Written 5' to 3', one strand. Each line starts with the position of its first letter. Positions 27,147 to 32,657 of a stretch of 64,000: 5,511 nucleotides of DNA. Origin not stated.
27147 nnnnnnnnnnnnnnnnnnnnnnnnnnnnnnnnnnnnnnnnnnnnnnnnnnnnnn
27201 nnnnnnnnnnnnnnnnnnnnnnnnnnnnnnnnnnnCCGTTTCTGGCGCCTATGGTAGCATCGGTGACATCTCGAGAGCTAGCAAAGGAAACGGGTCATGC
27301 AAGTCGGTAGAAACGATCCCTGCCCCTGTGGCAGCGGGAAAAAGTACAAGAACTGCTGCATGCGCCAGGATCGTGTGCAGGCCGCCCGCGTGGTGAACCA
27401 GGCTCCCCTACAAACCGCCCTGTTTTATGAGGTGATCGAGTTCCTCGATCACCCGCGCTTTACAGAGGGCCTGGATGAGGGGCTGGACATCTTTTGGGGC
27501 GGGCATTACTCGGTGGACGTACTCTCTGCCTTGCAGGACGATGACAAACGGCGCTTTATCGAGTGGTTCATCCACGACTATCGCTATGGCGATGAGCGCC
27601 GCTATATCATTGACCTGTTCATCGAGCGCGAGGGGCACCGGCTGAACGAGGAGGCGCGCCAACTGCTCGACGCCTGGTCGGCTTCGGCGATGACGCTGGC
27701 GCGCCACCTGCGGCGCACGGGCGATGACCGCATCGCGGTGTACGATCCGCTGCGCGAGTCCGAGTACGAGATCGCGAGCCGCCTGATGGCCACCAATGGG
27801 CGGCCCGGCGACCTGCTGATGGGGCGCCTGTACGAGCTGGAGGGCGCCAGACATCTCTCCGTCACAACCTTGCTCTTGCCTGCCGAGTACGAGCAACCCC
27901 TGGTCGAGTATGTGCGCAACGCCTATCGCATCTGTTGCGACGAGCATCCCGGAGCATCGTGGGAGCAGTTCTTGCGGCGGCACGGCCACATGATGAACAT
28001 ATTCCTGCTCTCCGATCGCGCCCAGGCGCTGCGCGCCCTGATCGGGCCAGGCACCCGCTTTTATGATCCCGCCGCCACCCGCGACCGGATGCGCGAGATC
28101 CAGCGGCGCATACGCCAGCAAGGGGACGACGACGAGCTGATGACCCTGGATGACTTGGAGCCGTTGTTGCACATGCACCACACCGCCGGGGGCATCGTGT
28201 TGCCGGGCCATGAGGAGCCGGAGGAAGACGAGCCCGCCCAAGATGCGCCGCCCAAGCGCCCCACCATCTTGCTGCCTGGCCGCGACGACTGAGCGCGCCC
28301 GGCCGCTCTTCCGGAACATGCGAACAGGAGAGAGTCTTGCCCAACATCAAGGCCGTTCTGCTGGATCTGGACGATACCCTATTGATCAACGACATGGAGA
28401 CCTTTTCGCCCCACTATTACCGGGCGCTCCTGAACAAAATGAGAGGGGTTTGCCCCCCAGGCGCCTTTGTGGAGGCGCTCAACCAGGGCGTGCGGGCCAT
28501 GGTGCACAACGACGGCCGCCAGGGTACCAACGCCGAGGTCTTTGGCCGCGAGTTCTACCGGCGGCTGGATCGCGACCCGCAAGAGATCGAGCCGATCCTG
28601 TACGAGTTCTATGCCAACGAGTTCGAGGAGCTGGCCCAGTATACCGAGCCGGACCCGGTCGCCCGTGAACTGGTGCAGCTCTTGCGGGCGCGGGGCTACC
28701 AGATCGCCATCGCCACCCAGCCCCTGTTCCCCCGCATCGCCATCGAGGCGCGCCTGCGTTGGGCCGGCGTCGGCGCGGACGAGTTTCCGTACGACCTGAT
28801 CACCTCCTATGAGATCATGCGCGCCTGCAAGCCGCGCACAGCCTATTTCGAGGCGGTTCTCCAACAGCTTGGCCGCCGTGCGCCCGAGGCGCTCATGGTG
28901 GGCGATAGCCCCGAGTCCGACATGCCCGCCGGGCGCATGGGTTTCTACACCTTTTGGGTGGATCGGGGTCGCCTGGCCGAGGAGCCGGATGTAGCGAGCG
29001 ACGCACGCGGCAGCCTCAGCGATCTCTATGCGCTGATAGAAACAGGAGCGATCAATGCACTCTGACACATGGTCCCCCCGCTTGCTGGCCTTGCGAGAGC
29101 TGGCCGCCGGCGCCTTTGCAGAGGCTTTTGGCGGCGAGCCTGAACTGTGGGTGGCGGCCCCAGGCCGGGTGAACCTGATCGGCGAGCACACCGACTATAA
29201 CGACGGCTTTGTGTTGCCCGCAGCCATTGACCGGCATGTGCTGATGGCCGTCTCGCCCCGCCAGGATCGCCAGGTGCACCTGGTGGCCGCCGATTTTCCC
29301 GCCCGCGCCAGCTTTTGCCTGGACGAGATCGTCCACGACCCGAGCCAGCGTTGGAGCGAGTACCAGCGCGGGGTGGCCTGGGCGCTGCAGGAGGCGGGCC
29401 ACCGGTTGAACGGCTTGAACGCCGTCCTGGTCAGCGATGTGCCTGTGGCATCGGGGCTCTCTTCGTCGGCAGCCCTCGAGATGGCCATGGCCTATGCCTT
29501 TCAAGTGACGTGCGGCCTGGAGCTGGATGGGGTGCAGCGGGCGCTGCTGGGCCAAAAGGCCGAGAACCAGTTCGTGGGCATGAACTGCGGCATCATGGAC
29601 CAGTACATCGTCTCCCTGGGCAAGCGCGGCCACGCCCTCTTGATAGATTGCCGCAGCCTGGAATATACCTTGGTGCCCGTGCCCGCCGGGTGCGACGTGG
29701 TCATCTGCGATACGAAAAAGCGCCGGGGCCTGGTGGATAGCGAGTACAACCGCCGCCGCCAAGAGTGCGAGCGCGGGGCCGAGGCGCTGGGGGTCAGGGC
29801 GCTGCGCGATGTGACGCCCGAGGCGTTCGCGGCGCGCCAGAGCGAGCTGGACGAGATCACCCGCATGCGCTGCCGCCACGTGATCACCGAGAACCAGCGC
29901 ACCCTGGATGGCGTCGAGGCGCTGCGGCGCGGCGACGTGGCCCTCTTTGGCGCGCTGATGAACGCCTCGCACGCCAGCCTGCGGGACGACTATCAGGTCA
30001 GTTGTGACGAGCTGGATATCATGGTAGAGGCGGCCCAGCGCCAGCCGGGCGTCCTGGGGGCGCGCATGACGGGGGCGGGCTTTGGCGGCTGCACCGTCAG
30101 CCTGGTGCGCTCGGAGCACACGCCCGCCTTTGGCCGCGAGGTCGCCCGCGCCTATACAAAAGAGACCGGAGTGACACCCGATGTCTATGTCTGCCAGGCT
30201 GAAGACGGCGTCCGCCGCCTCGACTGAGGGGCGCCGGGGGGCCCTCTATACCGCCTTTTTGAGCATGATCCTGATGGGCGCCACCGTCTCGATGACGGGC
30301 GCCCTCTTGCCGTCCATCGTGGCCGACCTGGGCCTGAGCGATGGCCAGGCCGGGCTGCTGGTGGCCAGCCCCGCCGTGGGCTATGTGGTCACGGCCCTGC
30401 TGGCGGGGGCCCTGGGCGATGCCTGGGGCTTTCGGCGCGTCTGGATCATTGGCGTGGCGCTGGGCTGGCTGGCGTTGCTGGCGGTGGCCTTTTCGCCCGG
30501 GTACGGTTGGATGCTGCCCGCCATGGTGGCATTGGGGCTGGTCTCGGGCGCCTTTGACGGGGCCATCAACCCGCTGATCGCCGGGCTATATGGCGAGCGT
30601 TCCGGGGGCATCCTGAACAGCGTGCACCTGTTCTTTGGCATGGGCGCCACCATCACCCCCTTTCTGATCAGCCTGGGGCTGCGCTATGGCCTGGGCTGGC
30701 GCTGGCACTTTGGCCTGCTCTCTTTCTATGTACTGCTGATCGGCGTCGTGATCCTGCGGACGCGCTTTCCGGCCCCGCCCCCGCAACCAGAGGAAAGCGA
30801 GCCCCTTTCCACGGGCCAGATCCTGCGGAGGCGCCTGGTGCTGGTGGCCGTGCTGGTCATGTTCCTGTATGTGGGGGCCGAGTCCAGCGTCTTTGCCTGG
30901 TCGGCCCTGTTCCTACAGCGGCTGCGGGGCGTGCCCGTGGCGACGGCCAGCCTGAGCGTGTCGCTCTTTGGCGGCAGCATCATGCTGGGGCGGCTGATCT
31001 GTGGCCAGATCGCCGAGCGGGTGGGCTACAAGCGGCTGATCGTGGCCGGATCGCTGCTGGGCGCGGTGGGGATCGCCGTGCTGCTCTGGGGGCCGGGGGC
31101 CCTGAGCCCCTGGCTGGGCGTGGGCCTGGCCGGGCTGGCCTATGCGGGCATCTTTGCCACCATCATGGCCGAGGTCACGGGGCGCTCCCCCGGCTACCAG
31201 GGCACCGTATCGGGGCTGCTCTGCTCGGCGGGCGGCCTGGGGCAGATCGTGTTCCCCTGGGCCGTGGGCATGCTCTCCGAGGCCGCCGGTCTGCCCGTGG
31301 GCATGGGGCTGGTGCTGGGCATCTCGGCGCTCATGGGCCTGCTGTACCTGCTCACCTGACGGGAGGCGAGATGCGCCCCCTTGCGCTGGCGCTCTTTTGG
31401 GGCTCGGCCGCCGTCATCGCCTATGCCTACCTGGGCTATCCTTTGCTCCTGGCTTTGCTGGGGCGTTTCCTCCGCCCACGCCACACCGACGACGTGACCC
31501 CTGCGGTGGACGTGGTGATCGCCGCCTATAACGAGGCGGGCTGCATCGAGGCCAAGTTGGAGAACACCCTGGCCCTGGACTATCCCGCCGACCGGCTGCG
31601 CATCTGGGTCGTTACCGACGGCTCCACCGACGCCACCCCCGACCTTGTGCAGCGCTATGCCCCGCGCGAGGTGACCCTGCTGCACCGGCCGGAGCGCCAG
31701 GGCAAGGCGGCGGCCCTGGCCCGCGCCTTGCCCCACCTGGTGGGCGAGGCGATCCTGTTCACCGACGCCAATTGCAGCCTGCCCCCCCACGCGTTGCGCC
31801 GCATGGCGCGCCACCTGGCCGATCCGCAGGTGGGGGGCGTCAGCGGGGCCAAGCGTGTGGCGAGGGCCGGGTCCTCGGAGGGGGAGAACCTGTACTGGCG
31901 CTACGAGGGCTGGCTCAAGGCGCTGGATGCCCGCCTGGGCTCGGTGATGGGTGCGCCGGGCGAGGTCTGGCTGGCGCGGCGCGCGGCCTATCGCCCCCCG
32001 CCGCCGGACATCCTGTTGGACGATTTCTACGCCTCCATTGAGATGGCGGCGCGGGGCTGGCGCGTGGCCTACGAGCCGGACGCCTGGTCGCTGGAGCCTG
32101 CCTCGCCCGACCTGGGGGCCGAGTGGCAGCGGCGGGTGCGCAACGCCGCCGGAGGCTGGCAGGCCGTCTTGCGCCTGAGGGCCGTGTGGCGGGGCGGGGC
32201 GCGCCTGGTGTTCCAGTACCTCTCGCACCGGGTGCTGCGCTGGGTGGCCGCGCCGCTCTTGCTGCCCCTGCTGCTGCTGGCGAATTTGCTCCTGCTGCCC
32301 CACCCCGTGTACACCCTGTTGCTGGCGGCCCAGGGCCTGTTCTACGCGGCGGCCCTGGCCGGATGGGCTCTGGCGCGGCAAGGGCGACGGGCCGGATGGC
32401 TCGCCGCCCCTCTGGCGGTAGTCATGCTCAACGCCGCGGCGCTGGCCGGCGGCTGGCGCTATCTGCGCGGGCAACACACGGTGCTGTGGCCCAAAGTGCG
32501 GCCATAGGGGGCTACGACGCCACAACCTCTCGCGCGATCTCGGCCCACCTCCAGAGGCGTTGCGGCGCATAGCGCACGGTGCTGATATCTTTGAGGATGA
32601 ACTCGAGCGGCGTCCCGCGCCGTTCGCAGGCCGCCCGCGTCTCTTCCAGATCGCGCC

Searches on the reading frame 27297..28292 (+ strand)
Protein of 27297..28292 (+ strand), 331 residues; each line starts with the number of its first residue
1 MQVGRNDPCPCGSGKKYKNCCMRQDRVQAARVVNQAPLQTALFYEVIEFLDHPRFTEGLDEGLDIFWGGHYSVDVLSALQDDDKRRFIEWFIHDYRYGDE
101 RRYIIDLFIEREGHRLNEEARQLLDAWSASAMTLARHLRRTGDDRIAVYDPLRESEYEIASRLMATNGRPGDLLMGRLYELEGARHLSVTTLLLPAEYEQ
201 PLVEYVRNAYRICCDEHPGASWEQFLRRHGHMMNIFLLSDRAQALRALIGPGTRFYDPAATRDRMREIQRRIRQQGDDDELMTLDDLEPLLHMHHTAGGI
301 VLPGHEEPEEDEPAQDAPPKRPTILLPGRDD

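Call 38: search_protein_families(library=pfam, proteins=[window:27297-28292:+], max_evalue=0.00001)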
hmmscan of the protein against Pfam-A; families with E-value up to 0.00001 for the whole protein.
window:27297-28292:+ (331 aa): 1 family
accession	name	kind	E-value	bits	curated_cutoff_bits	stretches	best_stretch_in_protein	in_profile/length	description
PF02810.21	SEC-C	-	4.2e-10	39.7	20.4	1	5-23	1-19/19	SEC-C motif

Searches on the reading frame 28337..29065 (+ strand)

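Call 38: search_protein_families(library=pfam, proteins=[window:28337-29065:+], max_evalue=0.00001)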
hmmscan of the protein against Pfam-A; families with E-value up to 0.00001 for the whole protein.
window:28337-29065:+ (242 aa): 3 families
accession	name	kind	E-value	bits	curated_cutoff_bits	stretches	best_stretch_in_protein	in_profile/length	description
PF00702.32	Hydrolase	-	1.4e-18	68.4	26.4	1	4-200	1-188/191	haloacid dehalogenase-like hydrolase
PF13419.12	HAD_2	-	1.3e-11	45.4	23.8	1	7-205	1-175/178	Haloacid dehalogenase-like hydrolase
PF13242.12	Hydrolase_like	-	9.8e-07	29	22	1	165-215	4-55/75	HAD-hyrolase-like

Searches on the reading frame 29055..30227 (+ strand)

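Call 38: search_protein_families(library=pfam, proteins=[window:29055-30227:+], max_evalue=0.00001)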
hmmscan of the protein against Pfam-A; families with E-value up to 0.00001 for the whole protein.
window:29055-30227:+ (390 aa): 3 families
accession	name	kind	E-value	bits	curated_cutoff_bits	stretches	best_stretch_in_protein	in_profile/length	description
PF10509.15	GalKase_gal_bdg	-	1.7e-23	82.3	23.1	1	20-68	2-49/49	Galactokinase galactose-binding signature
PF00288.32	GHMP_kinases_N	-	2.9e-17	63.1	22.3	1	105-189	4-86/87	GHMP kinases N terminal domain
PF08544.19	GHMP_kinases_C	-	6.2e-15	55.8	21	1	288-360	3-75/85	GHMP kinases C terminal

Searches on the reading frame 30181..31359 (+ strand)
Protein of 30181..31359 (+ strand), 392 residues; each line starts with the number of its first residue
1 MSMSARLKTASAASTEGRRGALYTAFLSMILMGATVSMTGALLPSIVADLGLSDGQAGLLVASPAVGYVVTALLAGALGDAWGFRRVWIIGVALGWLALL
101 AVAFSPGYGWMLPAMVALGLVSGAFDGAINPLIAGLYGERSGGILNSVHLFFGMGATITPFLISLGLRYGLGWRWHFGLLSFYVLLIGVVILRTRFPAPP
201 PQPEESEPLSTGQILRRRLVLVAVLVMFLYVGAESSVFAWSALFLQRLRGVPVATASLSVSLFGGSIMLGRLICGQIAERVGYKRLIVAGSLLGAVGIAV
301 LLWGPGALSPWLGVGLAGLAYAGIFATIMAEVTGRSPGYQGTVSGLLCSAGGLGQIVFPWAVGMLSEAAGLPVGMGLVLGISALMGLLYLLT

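Call 38: search_protein_families(library=pfam, proteins=[window:30181-31359:+], max_evalue=0.00001)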
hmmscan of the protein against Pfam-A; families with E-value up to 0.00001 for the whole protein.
window:30181-31359:+ (392 aa): 2 families
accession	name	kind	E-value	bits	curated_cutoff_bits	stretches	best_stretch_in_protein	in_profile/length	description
PF07690.21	MFS_1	-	1.1e-39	136.8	33.4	1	26-359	2-347/347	Major Facilitator Superfamily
PF06779.20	MFS_4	-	2.2e-11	44.2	26.3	1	41-371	14-344/364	Uncharacterised MFS-type transporter YbfB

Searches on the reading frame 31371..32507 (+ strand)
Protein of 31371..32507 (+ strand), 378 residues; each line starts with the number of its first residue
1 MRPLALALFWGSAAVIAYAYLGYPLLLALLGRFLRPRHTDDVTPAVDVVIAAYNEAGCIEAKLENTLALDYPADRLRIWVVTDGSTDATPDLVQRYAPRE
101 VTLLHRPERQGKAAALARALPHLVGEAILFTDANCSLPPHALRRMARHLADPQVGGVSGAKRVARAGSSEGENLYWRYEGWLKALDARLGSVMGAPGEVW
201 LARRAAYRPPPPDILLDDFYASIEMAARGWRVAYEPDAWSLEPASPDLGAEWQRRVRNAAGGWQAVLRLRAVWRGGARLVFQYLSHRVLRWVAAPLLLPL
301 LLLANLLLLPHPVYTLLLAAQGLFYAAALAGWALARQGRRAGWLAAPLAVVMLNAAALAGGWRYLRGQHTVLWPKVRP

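Call 38: search_protein_families(library=pfam, proteins=[window:31371-32507:+], max_evalue=0.00001)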
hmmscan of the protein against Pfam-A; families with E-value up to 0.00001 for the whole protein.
window:31371-32507:+ (378 aa): 4 families
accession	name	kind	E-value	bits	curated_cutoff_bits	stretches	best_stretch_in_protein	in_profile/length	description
PF00535.33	Glycos_transf_2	-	5.8e-24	85.4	23.3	1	48-207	2-164/168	Glycosyl transferase family 2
PF13641.12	Glyco_tranf_2_3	-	6.1e-18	66.1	27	1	44-245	1-216/230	Glycosyltransferase like family 2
PF13632.12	Glyco_trans_2_3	-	1.4e-11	45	27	1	128-320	2-191/198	Glycosyl transferase family group 2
PF13506.12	Glyco_transf_21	-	1.3e-07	31.7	21.7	0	111-172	17-78/174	Glycosyl transferase family 21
